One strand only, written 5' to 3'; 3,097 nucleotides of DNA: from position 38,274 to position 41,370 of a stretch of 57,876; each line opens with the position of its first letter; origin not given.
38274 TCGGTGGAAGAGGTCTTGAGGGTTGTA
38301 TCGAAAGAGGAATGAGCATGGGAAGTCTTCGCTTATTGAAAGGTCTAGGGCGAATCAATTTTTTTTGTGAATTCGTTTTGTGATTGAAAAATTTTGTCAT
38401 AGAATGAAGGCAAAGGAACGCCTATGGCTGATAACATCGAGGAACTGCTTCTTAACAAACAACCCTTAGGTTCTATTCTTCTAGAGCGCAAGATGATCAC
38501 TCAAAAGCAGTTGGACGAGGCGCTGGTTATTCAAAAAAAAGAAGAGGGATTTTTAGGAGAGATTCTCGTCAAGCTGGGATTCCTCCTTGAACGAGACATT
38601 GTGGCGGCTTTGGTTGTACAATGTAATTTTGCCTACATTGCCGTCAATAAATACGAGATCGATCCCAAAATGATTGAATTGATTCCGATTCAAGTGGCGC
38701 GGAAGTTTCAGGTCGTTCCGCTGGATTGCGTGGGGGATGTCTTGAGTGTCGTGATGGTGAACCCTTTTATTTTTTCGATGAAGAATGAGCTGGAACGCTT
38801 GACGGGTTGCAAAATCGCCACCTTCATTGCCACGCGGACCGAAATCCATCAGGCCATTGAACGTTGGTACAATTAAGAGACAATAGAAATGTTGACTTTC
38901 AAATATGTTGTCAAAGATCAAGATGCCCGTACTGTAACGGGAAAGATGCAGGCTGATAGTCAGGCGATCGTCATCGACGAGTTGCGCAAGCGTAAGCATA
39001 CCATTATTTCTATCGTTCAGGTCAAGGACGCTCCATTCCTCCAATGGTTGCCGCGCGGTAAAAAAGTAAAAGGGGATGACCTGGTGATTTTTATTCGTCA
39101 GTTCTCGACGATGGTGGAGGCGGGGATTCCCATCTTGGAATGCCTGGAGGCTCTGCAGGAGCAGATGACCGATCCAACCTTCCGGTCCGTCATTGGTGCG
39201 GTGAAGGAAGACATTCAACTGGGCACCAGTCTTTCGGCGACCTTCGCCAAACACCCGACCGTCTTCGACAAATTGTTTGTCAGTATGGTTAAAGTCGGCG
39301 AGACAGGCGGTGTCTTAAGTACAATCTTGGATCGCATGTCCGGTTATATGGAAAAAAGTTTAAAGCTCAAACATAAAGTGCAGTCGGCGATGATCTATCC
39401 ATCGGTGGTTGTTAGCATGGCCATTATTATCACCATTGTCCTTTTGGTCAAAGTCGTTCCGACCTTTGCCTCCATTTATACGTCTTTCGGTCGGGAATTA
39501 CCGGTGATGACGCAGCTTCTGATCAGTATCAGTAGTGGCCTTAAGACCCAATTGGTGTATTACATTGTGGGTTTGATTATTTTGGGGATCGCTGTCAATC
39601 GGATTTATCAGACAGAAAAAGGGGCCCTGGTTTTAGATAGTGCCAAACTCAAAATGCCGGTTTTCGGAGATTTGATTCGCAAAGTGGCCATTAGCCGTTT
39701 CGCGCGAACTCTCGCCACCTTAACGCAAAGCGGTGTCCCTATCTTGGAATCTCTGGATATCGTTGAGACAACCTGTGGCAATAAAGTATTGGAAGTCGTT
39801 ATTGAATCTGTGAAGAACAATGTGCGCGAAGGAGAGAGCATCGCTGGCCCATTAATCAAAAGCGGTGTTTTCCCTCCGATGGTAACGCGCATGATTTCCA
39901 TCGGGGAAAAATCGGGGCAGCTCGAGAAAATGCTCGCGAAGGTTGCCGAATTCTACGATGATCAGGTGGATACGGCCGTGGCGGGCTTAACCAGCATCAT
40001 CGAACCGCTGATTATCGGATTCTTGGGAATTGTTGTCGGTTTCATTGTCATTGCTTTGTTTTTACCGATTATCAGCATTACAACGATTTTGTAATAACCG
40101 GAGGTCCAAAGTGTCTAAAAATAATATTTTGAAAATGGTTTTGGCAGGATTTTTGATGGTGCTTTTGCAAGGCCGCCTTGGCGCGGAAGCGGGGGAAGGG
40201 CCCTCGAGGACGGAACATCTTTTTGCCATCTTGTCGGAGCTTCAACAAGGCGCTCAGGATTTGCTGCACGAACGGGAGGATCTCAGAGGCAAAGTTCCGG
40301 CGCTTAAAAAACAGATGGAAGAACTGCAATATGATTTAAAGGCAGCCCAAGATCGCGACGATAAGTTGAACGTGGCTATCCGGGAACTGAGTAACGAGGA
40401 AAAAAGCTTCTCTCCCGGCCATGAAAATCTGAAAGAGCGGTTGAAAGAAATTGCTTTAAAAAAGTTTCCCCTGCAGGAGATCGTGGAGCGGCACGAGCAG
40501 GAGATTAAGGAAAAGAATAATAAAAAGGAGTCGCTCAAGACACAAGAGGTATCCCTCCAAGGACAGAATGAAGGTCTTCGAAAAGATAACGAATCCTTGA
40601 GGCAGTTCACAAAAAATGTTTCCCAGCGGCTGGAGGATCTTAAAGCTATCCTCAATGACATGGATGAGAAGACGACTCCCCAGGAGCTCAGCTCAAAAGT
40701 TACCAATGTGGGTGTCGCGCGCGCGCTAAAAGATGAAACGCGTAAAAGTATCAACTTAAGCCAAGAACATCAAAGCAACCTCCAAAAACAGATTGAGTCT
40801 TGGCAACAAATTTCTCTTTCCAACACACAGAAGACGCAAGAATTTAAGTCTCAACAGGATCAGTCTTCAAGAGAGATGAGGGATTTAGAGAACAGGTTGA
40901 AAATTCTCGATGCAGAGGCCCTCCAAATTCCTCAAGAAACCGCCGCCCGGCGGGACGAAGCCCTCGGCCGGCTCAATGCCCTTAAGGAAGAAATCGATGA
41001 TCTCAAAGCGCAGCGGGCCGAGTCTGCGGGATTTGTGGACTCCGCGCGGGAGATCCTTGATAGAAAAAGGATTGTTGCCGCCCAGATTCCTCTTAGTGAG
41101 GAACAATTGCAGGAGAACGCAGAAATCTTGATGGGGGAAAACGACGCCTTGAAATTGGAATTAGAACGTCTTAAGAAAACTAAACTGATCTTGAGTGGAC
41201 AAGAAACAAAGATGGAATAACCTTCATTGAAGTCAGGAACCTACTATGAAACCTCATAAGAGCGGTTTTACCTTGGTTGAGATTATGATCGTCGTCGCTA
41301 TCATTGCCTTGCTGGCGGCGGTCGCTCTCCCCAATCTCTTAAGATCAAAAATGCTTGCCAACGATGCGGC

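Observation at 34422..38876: Module small-MshEN / PilB / PilB / small-MshEN: stand-alone c-di-GMP-receptor-like domains bracket two tandem pilus ATPases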

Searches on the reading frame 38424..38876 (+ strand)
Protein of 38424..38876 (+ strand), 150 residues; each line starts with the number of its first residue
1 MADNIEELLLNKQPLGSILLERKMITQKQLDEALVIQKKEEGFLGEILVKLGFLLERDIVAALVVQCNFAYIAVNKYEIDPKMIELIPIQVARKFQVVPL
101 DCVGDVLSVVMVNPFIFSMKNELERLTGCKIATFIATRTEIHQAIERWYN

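Call 3: search_protein_families(library=pfam, proteins=[window:38424-38876:+], max_evalue=0.01)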
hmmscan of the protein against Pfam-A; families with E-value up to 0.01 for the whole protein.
window:38424-38876:+ (150 aa): 1 family
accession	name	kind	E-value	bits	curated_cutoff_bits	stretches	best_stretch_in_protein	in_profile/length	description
PF05157.20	MshEN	-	5.7e-16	58.7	23.1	1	71-149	5-84/90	MshEN domain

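Call 4: search_protein_families(library=ncbifam, proteins=[window:38424-38876:+], max_evalue=0.01)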
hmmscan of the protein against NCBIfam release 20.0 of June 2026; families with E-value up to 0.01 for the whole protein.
window:38424-38876:+ (150 aa): 6 families
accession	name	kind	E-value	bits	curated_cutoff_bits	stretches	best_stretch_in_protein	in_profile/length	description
NF008411.1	PRK11234.1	equivalog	6.4e-19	67.8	1170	1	12-149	481-617/723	cyclic di-3',5'-guanylate-activated glycosyltransferase NfrB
TIGR02538.1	type_IV_pilB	equivalog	3e-16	59.2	675.65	1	15-149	2-136/564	type IV-A pilus assembly ATPase PilB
NF053729.1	c-di-GMP_motif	domain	2.6e-15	55.9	38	1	14-65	1-52/53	cyclic di-GMP-binding domain-containing protein, MshE-related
NF012033.0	PRK15489.1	equivalog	2.3e-13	49.2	537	1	6-145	484-623/703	glycosyl transferase family protein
TIGR03029.1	EpsG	equivalog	2.1e-08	33.7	313.8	1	13-84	3-74/274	chain length determinant protein tyrosine kinase EpsG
TIGR02533.1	type_II_gspE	equivalog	0.00053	18.8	630.25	1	85-150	2-67/486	type II secretion system ATPase GspE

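Call 48: search_solved_structures(query=window:38424-38873:+, max_evalue=0.01, show_alignments=2)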
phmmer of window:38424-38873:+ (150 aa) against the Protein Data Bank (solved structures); distinct sequences matched with E-value up to 0.01: 16.
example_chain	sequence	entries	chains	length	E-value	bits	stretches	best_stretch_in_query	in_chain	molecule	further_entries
6f8l_G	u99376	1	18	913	2.1e-30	109.1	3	9-148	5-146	Type IV pilus assembly protein PilF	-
6olj_C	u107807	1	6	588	9.4e-18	68.1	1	14-150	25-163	Type IV pilus biogenesis ATPase PilB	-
5tsg_B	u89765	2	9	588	9.5e-18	68.1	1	14-150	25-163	Type IV pilus biogenesis ATPase PilB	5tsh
5zfr_A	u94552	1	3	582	2.3e-17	66.8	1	13-150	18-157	Type IV pilus biogenesis ATPase PilB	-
3jc8_Ba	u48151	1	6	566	7.4e-16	62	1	15-149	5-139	Type IV-A pilus assembly ATPase PilB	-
9g1w_A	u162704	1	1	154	8.1e-14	55.4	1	9-149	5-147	Type IV pilus assembly ATPase PilB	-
5htl_A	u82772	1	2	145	3.4e-12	50.1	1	13-149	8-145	MSHA biogenesis protein MshE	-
6ejf_G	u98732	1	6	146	7.9e-09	39.2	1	12-149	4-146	Type IV pilus assembly protein PilF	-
6ejf_J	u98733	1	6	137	1.9e-05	28.3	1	14-114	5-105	Type IV pilus assembly protein PilF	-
8pdk_A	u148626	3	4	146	2.1e-05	28.1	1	14-114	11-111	c-di-GMP binding domain of the ATPase enzyme PilF | ATP-binding motif-containing protein pilF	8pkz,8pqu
8pfa_A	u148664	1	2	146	2.5e-05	27.9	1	15-114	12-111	c-di-GMP binding domain of the ATPase enzyme PilF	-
8pe0_A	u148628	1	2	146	2.7e-05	27.7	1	15-114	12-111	c-di-GMP binding domain of the ATPase enzyme PilF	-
9glg_A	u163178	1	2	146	5.4e-05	26.8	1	14-114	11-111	ATP-binding motif-containing protein pilF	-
9gl5_A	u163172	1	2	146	5.5e-05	26.7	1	14-114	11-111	ATP-binding motif-containing protein pilF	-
2d28_C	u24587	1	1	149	0.0016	22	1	17-149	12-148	type II secretion ATPase XpsE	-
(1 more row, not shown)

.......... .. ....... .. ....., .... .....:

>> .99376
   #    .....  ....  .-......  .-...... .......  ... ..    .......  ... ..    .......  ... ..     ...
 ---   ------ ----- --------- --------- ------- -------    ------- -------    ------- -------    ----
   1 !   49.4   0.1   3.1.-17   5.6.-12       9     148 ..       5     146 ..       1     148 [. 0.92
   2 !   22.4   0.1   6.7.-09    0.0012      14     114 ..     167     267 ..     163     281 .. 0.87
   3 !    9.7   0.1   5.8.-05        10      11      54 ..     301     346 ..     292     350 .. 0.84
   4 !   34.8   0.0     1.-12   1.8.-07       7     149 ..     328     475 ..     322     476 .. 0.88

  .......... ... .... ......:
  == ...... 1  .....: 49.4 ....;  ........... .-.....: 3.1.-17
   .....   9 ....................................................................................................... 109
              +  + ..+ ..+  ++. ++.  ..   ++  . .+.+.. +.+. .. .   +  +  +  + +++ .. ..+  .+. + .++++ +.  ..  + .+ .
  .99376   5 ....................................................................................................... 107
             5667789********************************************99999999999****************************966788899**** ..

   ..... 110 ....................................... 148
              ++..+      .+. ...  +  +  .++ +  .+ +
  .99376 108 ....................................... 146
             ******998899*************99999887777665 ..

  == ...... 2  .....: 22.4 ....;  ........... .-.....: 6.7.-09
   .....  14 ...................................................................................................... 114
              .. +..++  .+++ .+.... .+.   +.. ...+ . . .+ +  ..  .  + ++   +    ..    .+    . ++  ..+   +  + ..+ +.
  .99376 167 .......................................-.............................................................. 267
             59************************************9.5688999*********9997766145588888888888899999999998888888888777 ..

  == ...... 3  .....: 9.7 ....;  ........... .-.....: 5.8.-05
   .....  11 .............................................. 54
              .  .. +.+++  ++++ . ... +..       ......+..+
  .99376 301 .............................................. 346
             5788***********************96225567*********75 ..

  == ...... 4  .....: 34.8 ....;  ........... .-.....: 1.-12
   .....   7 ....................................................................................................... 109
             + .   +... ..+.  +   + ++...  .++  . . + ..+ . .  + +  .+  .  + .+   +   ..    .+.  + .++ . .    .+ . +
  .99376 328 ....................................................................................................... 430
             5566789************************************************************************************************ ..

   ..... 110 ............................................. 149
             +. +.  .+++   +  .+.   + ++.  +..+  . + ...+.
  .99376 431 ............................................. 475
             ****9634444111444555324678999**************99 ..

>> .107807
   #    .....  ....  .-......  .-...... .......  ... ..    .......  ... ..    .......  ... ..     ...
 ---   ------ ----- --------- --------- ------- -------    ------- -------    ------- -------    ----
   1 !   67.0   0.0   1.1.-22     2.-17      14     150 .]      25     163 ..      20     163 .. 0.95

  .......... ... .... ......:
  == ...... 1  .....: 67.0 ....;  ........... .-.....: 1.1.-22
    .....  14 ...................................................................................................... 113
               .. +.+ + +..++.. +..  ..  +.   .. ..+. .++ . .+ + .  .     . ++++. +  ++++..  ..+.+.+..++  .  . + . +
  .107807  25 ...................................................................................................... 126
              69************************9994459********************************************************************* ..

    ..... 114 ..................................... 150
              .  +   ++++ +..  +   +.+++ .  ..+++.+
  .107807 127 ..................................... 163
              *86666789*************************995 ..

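Call 73: find_homologous_proteins(query=window:38424-38873:+, max_evalue=0.00001)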
Query window:38424-38873:+ (150 aa): 345 proteins with E <= 0.00001 among 426 candidates; the best 120 are listed.
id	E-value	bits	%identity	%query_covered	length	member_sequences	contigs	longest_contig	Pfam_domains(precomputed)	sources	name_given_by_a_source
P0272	2.8e-90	318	100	100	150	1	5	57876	PF05157.21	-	-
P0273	8.9e-61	222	73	99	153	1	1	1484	PF05157.21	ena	-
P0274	2.9e-56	208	68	97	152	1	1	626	PF05157.21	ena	-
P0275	5.2e-56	207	68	93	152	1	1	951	PF05157.21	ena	-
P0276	7.8e-56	206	68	93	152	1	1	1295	PF05157.21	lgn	-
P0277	4.2e-55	204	68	93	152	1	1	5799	PF05157.21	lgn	-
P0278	6.0e-55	203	66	97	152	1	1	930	PF05157.21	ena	-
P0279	2.0e-54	202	65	97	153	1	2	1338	PF05157.21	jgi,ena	-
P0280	2.6e-54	201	67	94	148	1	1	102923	PF05157.21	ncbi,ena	-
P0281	2.6e-54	201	68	93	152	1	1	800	PF05157.21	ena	-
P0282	5.3e-54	200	64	97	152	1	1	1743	PF05157.21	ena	-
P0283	1.4e-53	199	66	97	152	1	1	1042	PF05157.21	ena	-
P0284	3.7e-53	197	67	91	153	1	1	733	PF05157.21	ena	-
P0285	4.1e-53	197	64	96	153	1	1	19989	PF05157.21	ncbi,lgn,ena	-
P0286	6.4e-53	197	65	91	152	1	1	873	PF05157.21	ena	-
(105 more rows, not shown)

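Call 96: search_protein_families(library=ncbifam, alignment_id=A6, max_evalue=1e-9)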
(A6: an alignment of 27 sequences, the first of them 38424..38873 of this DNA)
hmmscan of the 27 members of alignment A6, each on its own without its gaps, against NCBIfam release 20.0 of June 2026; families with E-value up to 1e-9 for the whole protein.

A. member 1, window:38424-38873:+ (150 aa): 4 families
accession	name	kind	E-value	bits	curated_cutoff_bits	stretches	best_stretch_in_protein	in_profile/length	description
NF008411.1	PRK11234.1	equivalog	6.4e-19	67.8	1170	1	12-149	481-617/723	cyclic di-3',5'-guanylate-activated glycosyltransferase NfrB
TIGR02538.1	type_IV_pilB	equivalog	3e-16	59.2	675.65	1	15-149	2-136/564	type IV-A pilus assembly ATPase PilB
NF053729.1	c-di-GMP_motif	domain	2.6e-15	55.9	38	1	14-65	1-52/53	cyclic di-GMP-binding domain-containing protein, MshE-related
NF012033.0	PRK15489.1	equivalog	2.3e-13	49.2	537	1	6-145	484-623/703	glycosyl transferase family protein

B. families by the number of members that match (of 27 scanned): 4 families
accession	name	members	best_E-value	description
TIGR02538.1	type_IV_pilB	27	5.8e-24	type IV-A pilus assembly ATPase PilB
NF008411.1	PRK11234.1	27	4.7e-21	cyclic di-3',5'-guanylate-activated glycosyltransferase NfrB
NF012033.0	PRK15489.1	27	5.9e-19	glycosyl transferase family protein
NF053729.1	c-di-GMP_motif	27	2.5e-18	cyclic di-GMP-binding domain-containing protein, MshE-related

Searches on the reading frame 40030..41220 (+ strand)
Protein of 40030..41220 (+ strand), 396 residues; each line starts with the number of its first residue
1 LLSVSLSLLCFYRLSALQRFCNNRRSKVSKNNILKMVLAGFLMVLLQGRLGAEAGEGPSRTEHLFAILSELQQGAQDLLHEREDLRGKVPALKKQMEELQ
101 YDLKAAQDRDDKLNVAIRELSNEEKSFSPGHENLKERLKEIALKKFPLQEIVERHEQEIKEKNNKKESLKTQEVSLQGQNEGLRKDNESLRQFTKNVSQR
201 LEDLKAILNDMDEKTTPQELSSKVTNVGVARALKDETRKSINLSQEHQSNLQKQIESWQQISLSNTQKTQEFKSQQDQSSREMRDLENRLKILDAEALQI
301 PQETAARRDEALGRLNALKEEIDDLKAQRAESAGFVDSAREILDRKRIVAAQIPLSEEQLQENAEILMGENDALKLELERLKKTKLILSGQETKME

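Call 3: search_protein_families(library=pfam, proteins=[window:40030-41220:+], max_evalue=0.01)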
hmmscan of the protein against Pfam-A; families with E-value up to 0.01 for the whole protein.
window:40030-41220:+ (396 aa): 1 family
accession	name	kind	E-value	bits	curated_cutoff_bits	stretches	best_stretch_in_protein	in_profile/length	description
PF16331.10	TolA_bind_tri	-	0.0038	17.7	30.1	1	60-117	5-62/76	TolA binding protein trimerisation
